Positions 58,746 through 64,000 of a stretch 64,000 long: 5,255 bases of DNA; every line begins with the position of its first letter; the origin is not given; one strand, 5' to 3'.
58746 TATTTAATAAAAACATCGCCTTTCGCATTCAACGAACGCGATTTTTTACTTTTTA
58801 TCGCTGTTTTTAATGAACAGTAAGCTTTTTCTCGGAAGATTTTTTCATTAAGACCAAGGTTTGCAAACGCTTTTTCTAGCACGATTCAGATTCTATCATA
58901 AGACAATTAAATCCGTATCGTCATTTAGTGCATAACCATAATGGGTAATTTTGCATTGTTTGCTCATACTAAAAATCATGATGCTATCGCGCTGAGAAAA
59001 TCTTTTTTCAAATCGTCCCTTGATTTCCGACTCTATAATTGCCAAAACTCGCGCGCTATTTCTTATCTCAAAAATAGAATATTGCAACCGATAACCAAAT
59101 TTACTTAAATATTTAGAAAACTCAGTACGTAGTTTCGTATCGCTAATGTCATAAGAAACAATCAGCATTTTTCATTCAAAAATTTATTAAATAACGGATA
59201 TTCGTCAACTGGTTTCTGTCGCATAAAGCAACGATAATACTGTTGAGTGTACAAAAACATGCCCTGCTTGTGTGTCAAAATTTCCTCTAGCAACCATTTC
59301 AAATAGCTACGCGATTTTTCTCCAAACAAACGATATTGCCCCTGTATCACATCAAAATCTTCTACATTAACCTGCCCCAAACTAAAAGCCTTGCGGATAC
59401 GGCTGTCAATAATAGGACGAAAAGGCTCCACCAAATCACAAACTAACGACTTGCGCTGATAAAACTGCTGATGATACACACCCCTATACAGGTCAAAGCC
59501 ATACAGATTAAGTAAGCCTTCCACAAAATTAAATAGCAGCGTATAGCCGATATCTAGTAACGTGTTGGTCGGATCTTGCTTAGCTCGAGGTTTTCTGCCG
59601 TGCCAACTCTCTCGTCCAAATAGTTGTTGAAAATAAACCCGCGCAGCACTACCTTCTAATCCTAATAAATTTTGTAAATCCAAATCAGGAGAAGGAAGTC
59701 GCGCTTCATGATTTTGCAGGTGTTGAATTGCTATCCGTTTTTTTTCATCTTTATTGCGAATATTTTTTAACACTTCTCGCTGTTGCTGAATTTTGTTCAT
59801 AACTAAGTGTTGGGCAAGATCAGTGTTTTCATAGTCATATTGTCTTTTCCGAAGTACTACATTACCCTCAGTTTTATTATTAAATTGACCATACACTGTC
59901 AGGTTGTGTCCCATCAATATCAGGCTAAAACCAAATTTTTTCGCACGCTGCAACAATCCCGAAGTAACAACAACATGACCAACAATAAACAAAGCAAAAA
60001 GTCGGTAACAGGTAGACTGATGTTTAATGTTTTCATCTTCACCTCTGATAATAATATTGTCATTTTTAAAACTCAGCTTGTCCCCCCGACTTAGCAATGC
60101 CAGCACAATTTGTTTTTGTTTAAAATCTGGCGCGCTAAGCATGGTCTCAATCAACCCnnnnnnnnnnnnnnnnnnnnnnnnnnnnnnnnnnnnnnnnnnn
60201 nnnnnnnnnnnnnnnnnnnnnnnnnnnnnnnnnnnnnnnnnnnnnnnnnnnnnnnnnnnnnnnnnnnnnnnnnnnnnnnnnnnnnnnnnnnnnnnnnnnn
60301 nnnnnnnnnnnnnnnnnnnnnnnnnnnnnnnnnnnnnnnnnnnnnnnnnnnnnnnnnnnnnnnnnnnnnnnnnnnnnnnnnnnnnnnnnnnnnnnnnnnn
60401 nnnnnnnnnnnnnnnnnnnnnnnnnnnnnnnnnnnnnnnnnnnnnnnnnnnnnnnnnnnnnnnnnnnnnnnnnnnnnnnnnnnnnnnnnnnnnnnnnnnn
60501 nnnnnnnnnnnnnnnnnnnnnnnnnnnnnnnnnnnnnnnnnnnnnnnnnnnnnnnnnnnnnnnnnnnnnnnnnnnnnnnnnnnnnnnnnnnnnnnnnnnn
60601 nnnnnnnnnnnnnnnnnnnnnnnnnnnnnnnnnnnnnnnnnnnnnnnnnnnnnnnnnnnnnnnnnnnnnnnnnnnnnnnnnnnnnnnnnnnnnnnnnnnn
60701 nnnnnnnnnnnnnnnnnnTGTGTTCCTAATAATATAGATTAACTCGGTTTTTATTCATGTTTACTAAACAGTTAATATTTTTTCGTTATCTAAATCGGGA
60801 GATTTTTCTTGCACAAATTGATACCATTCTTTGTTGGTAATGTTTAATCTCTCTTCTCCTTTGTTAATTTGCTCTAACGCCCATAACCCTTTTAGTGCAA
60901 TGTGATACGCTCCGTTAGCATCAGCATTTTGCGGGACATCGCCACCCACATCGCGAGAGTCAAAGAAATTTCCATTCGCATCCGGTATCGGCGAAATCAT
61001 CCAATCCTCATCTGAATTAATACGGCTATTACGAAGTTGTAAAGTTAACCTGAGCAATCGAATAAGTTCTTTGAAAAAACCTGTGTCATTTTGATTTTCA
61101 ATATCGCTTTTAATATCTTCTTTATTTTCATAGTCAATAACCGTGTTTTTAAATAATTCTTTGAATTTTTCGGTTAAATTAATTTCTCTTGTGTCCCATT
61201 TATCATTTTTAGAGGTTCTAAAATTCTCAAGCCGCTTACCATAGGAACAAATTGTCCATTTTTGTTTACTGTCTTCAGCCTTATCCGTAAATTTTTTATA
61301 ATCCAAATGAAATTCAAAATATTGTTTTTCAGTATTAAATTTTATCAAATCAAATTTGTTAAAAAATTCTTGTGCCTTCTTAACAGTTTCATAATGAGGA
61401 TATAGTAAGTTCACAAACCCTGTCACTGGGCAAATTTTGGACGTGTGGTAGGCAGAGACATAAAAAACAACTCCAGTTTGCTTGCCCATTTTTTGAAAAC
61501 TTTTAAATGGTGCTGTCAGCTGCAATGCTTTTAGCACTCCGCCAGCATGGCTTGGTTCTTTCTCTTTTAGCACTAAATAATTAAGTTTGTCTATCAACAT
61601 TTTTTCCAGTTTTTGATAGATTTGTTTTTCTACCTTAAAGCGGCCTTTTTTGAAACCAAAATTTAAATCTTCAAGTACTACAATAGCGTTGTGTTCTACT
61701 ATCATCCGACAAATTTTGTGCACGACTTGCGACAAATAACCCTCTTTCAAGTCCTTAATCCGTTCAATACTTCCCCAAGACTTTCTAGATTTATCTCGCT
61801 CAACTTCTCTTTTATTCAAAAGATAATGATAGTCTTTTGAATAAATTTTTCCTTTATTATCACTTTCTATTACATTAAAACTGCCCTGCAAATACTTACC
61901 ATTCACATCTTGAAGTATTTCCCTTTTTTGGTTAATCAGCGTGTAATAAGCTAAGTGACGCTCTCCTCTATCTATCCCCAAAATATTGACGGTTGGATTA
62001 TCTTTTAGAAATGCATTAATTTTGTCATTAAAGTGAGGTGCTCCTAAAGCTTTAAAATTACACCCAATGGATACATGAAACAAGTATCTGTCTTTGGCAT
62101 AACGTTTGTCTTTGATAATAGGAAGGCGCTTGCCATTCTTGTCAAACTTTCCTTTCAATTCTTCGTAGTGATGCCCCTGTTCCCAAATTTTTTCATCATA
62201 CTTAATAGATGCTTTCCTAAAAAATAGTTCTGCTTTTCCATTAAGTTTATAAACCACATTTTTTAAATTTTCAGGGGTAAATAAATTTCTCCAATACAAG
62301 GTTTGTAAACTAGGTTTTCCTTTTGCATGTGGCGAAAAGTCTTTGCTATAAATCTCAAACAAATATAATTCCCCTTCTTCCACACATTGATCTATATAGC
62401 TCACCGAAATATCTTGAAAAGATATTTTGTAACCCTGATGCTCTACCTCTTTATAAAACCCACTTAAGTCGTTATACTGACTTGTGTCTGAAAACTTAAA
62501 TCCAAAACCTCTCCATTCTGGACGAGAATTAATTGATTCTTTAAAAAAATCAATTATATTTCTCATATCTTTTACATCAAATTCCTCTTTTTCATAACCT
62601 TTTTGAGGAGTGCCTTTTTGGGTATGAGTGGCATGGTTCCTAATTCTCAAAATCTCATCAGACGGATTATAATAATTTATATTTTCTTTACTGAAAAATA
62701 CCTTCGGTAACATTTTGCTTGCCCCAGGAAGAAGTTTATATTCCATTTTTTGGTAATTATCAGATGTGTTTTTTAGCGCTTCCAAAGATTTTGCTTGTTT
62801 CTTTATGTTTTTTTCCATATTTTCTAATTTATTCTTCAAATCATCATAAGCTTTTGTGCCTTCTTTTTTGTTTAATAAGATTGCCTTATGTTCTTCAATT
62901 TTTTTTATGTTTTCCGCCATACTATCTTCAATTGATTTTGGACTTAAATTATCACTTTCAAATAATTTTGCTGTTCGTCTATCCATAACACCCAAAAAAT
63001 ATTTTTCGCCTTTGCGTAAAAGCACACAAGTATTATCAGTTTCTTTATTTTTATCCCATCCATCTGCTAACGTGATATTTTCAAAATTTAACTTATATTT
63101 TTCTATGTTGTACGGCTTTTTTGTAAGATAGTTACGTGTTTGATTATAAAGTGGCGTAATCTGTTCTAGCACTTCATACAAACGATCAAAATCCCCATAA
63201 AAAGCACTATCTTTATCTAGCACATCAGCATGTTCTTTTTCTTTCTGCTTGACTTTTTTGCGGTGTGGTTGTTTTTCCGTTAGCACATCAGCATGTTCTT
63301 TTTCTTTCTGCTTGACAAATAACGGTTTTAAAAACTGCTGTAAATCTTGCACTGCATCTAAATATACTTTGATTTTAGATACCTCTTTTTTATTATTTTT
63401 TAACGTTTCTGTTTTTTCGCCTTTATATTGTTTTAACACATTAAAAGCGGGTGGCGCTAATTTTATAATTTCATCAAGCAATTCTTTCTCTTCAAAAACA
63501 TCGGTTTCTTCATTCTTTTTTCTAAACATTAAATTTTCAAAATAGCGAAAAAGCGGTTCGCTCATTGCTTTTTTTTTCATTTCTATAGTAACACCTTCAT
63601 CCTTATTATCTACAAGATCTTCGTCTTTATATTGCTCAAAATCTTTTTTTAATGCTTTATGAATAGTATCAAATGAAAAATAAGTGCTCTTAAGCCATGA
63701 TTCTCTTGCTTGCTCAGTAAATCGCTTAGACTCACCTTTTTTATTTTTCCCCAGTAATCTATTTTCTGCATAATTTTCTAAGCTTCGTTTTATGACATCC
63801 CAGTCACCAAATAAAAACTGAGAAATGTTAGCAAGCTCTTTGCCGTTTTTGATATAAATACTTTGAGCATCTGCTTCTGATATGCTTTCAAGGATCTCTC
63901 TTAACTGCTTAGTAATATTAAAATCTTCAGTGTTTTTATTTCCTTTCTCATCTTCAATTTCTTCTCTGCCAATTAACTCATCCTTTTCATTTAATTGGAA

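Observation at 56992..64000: Complete, compositionally foreign type V-A CRISPR-Cas island downstream of bhmt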

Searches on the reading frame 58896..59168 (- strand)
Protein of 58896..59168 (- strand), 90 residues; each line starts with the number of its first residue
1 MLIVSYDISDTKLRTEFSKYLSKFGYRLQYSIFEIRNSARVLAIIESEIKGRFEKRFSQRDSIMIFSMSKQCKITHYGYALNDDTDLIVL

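Call 9: search_protein_families(library=pfam, proteins=[window:58896-59168:-])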
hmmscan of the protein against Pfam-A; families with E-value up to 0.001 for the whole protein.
window:58896-59168:- (90 aa): 1 family
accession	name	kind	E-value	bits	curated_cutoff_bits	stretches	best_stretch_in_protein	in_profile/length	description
PF09827.14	CRISPR_Cas2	-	2.3e-13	50.6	23.8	1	1-73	2-71/74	CRISPR associated protein Cas2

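Call 10: search_protein_families(library=ncbifam, proteins=[window:58896-59168:-])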
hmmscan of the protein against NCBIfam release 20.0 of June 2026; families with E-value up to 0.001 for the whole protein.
window:58896-59168:- (90 aa): 1 family
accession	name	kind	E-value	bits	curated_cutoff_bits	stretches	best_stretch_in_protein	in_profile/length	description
TIGR01573.1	cas2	equivalog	8.5e-11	42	24.5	1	2-75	3-77/96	CRISPR-associated endonuclease Cas2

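Call 78: search_protein_families(library=padloc, proteins=[window:58896-59168:-])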
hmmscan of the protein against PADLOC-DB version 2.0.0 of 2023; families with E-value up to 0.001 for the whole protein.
window:58896-59168:- (90 aa): 19 families
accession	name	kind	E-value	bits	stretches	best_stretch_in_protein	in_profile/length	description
PDLC01748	Cas2_IIIa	-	8.7e-16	56.3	1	1-84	2-81/88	-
PDLC02027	Cas2d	-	2.2e-15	54.9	1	2-88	3-88/89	-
PDLC01649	Cas2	-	3.5e-14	50.9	1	1-72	2-69/70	"CAS-I,CAS-II,CAS-III,CAS-IV,CAS-V,CAS-VI; acquisition_2"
PDLC01443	Cas2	-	2e-13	48.7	1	1-79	2-75/86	"CAS-I,CAS-II,CAS-III,CAS-IV,CAS-V,CAS-VI; acquisition_2"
PDLC01756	Cas2g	-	4.9e-13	46.9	1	2-71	6-72/96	-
PDLC01338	Cas2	-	8.4e-13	46.7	1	3-74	2-67/76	"CAS-I,CAS-II,CAS-III,CAS-IV,CAS-V,CAS-VI; acquisition_2"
PDLC02074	Cas2_IIIb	-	2e-12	45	1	2-73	3-70/86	-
PDLC01251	Cas2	-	2.5e-12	44.9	1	2-77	3-74/84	"CAS-I,CAS-II,CAS-III,CAS-IV,CAS-V,CAS-VI; acquisition_2"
PDLC00935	Cas2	-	2.3e-11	42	1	2-75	3-77/96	CRISPR-associated endonuclease Cas2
PDLC02078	Cas2b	-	7.1e-11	39.9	1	2-74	5-73/94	-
PDLC00936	Cas2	-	7.8e-11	40.3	1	2-76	1-77/83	Cas2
PDLC01525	Cas2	-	3.1e-08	32.3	1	1-72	2-70/90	"CAS-I,CAS-II,CAS-III,CAS-IV,CAS-V,CAS-VI; acquisition_2"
PDLC01751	Cas2c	-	1.2e-07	30.2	1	1-82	2-86/95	-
PDLC02075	Cas2a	-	7.2e-07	27.5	1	2-47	3-50/85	-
PDLC02077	Cas2b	-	1.5e-06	26.6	1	3-71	4-70/96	-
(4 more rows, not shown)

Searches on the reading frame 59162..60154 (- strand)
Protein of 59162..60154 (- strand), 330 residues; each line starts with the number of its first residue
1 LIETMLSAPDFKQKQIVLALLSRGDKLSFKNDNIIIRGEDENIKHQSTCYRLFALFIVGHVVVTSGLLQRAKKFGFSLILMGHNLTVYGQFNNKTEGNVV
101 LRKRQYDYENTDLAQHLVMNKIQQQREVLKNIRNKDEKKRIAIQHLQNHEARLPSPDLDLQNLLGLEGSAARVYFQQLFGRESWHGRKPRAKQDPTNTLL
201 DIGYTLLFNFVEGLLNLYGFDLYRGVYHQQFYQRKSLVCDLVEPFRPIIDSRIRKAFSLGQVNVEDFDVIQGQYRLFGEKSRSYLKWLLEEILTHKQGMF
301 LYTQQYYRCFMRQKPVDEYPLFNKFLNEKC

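Call 9: search_protein_families(library=pfam, proteins=[window:59162-60154:-])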
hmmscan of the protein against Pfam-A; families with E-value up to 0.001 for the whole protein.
window:59162-60154:- (330 aa): 1 family
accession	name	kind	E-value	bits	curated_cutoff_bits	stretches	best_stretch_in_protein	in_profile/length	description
PF01867.21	Cas_Cas1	-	1.3e-50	172.6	22.3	1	20-286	3-279/283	CRISPR associated protein Cas1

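Call 10: search_protein_families(library=ncbifam, proteins=[window:59162-60154:-])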
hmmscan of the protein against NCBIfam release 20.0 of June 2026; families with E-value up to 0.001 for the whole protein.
window:59162-60154:- (330 aa): 8 families
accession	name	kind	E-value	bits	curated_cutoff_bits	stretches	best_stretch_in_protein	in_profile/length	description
TIGR04329.1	cas1_PREFRAN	exception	1.7e-119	398.6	300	1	10-323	1-316/317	type V CRISPR-associated endonuclease Cas1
TIGR00287.1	cas1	equivalog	3.8e-41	141.3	71.7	1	18-295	2-295/327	CRISPR-associated endonuclease Cas1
NF049935.1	cas4g_cas1g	exception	9.1e-41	139.9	560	1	13-310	212-522/546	CRISPR-associated endonuclease Cas4g/Cas1g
TIGR04093.1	cas1_CYANO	exception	2.5e-36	125.3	385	1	39-313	26-313/334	type I-D CRISPR-associated endonuclease Cas1d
TIGR03640.1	cas1_DVULG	exception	1.2e-33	116.7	385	1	23-283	11-288/340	type I-C CRISPR-associated endonuclease Cas1c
TIGR03639.1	cas1_NMENI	exception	2.2e-27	96.1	120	1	21-255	6-231/278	type II CRISPR-associated endonuclease Cas1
TIGR03983.1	cas1_MYXAN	equivalog_domain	1.8e-19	69.9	358.05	1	14-276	10-288/347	type I-MYXAN CRISPR-associated endonuclease Cas1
TIGR03641.1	cas1_HMARI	exception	1.3e-14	54.2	304.1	1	27-288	11-277/324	type I-B CRISPR-associated endonuclease Cas1b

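Call 11: find_encoding_contigs(protein=window:59162-60154:-, flank=10000, max_places=6)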
Protein window:59162-60154:- (330 aa): no gene with exactly this product is on record in the collection.

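Call 78: search_protein_families(library=padloc, proteins=[window:59162-60142:-])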
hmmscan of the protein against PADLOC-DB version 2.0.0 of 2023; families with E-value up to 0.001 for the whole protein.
window:59162-60142:- (326 aa): 26 families (the best 25 are shown)
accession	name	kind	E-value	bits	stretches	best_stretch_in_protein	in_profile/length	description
PDLC00929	Cas1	-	4.4e-120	398.6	1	6-319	1-316/317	"CRISPR-associated endonuclease Cas1, subtype PREFRAN"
PDLC01608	Cas1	-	3.3e-49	165.8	1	16-281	3-271/276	"CAS-I,CAS-II,CAS-III,CAS-IV,CAS-V,CAS-VI; acquisition_1"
PDLC01248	Cas1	-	1.3e-45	154.2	1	17-297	6-267/289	"CAS-I,CAS-II,CAS-III,CAS-IV,CAS-V,CAS-VI; acquisition_1"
PDLC00927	Cas1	-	9.6e-42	141.3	1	14-291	2-295/327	CRISPR-associated endonuclease Cas1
PDLC00928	Cas1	-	3.4e-41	139.3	1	18-309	6-304/315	Cas1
PDLC01449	Cas1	-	1.5e-38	130.7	1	17-288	6-247/285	"CAS-I,CAS-II,CAS-III,CAS-IV,CAS-V,CAS-VI; acquisition_1"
PDLC01747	Cas1g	-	2e-38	130.3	1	9-279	195-471/523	-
PDLC01249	Cas1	-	5.7e-38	128.9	1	15-263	2-246/246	"CAS-I,CAS-II,CAS-III,CAS-IV,CAS-V,CAS-VI; acquisition_1"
PDLC02025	Cas1d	-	5.6e-37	125.9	1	19-309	9-296/316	-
PDLC01743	Cas1c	-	5.6e-37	125.7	1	16-279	10-284/337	-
PDLC01334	Cas1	-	2.3e-34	117.2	1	19-279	10-285/336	"CAS-I,CAS-II,CAS-III,CAS-IV,CAS-V,CAS-VI; acquisition_1"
PDLC00923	Cas1c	-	3e-34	116.8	1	19-279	11-288/340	"CRISPR-associated endonuclease Cas1, subtype I-C/DVULG"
PDLC02066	Cas1b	-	1.5e-31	107.9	1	18-290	7-292/322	-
PDLC02062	Cas1_II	-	2.6e-30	103.8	1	14-248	4-247/317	-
PDLC00926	Cas1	-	5.6e-28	96.1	1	17-251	6-231/278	"CRISPR-associated endonuclease Cas1, subtype II/NMENI"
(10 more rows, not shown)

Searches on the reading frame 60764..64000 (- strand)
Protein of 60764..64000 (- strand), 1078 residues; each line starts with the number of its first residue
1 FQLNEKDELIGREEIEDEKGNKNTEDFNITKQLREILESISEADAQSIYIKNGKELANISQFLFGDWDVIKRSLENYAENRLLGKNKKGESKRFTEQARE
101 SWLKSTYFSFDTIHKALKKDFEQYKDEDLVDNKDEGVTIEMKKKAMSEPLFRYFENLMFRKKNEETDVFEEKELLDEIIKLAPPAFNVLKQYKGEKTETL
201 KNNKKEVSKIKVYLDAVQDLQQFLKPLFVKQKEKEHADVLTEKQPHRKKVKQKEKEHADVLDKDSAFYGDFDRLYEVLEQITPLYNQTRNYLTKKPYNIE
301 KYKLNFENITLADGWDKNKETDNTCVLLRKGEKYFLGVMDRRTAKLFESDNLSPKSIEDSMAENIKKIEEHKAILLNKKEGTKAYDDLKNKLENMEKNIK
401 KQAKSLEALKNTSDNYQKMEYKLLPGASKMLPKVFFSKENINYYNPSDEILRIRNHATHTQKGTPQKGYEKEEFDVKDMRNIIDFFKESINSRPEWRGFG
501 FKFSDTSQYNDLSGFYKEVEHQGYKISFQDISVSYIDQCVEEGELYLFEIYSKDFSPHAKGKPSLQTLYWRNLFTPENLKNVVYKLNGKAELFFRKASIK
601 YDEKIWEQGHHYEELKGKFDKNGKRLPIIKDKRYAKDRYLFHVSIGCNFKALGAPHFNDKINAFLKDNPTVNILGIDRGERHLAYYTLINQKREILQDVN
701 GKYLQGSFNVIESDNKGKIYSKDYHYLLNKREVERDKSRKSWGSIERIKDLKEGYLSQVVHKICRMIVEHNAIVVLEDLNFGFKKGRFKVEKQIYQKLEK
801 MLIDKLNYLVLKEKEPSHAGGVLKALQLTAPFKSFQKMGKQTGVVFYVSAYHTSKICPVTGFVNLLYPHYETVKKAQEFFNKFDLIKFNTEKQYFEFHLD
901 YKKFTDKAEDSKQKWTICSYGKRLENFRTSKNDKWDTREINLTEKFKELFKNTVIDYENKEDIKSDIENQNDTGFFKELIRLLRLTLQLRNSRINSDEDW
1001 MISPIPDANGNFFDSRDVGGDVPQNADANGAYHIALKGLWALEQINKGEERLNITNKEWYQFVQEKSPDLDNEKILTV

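Call 9: search_protein_families(library=pfam, proteins=[window:60764-64000:-])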
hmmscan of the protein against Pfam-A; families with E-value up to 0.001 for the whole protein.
window:60764-64000:- (1078 aa): 4 families
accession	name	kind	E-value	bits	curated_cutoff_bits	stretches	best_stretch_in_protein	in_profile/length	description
PF18516.7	RuvC_1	-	3.1e-91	305.5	26.2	1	653-1066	3-242/244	RuvC nuclease domain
PF18510.6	NUC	-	3.4e-53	180.9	25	1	856-1016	1-161/162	Nuclease domain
PF21918.1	cas_Cpf1_2nd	-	2.5e-36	126.2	27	2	21-236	14-195/225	CRISPR-associated endonuclease Cpf1 REC2 domain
PF22222.1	Cpf1_PI-like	-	2.1e-30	105.6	27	1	425-524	1-91/91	CRISPR-associated endonuclease Cpf1 PI domain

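Call 10: search_protein_families(library=ncbifam, proteins=[window:60764-64000:-])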
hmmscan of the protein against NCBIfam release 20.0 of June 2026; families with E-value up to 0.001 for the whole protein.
window:60764-64000:- (1078 aa): 2 families
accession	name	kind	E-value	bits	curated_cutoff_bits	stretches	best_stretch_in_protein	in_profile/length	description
TIGR04330.1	cas_Cpf1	equivalog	3e-300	999.2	300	3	626-1066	851-1287/1288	type V CRISPR-associated protein Cas12a/Cpf1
NF045604.1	cas_Cas12e_CasX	equivalog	3.6e-22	78.5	200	1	618-953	557-852/886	type V CRISPR RNA-guided endonuclease Cas12e/CasX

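Call 14: find_related_loci(query=window:60764-64000:-, collection=genome_contigs, flank=10000)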
Query window:60764-64000:- (1078 aa) in genome_contigs; peptide patterns used: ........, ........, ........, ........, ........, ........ (x = any residue, [..] = any of these).
80 stretches matched a pattern; 51 encode a relative of the query (tblastn E <= 1e-3); 51 distinct loci.
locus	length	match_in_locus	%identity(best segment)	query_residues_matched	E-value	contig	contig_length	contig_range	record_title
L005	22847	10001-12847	47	17-1066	0e+0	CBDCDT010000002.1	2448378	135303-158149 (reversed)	MAG: Bacteriovoracaceae bacterium isolate ee061672-7c32-459d-b54b-8bd05c2749f9 genome assembly, contig: contig_2, whole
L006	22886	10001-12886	48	27-1066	0e+0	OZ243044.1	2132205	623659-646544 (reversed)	MAG: Nitrospirales bacterium isolate 90506ce3-eb55-4a5d-8182-139bf9cc5ff3 genome assembly, chromosome: 1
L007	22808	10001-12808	47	39-1067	0e+0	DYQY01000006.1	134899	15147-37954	MAG TPA_asm: Candidatus Termititenax sp. isolate SulCav_GS10_10_34_31 SulCav_GS10_10_11_length_134899_cov_19_729398, who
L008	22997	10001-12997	44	32-1067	0e+0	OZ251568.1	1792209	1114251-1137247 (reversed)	MAG: Spirochaetia bacterium isolate 40543018-cec2-4681-8803-b8c07c0d1bb9 genome assembly, chromosome: 1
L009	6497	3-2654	43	49-1049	0e+0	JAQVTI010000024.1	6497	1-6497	MAG: Candidatus ainarchaeum sp. isolate STF1_294 NODE_44198_length_6497_cov_7.602041_Sandtown_F1, whole genome shotgun s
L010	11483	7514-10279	40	36-1066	0e+0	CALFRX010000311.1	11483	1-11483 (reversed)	MAG TPA_asm: uncultured Peptococcaceae bacterium isolate SRR1562003_bin.66_CONCOCT_v1.1_MAG genome assembly, contig: ERZ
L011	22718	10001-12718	39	26-1066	0e+0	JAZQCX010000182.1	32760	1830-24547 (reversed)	MAG: Acetatifactor sp. isolate T1900044637_TS20190103.MAGScoT_cleanbin_000039 SGB_1184_k141_671439, whole genome shotgun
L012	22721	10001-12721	39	36-1065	0e+0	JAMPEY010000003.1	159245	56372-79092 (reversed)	MAG: Lachnoclostridium sp. isolate NALB_7861_22 Scaffold_#3__SCF_003___159245_bp, whole genome shotgun sequence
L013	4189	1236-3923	51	33-1045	0e+0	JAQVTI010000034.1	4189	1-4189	MAG: Candidatus ainarchaeum sp. isolate STF1_294 NODE_90977_length_4189_cov_2.456425_Sandtown_F1, whole genome shotgun s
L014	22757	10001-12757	38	17-1064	0e+0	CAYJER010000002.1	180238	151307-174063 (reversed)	MAG TPA_asm: uncultured Eubacteriales bacterium isolate ERP123703_co2_141 genome assembly, contig: NODE_9_length_180238_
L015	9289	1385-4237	36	26-1067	0e+0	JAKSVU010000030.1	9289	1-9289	MAG: Alphaproteobacteria bacterium isolate Horse_feces367 MAG367_30, whole genome shotgun sequence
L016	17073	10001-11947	48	412-1064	0e+0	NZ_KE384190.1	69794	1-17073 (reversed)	Oribacterium sp. NK2B42 G625DRAFT_scaffold00019.19, whole genome shotgun sequence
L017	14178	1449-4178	38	44-1065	0e+0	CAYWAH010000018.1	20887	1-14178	MAG TPA_asm: uncultured Clostridium sp. isolate binchicken_co353_200 genome assembly, contig: NODE_4960_length_20887_cov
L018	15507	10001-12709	39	33-1067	0e+0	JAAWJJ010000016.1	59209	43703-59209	MAG: Eubacterium sp. isolate ABMPRH_206_1 SL341415_scaffold_1120, whole genome shotgun sequence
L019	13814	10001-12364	42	234-1078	0e+0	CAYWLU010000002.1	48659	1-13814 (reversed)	MAG TPA_asm: uncultured Candidatus Peribacteria bacterium isolate SRP191223_co1_4 genome assembly, contig: NODE_452_leng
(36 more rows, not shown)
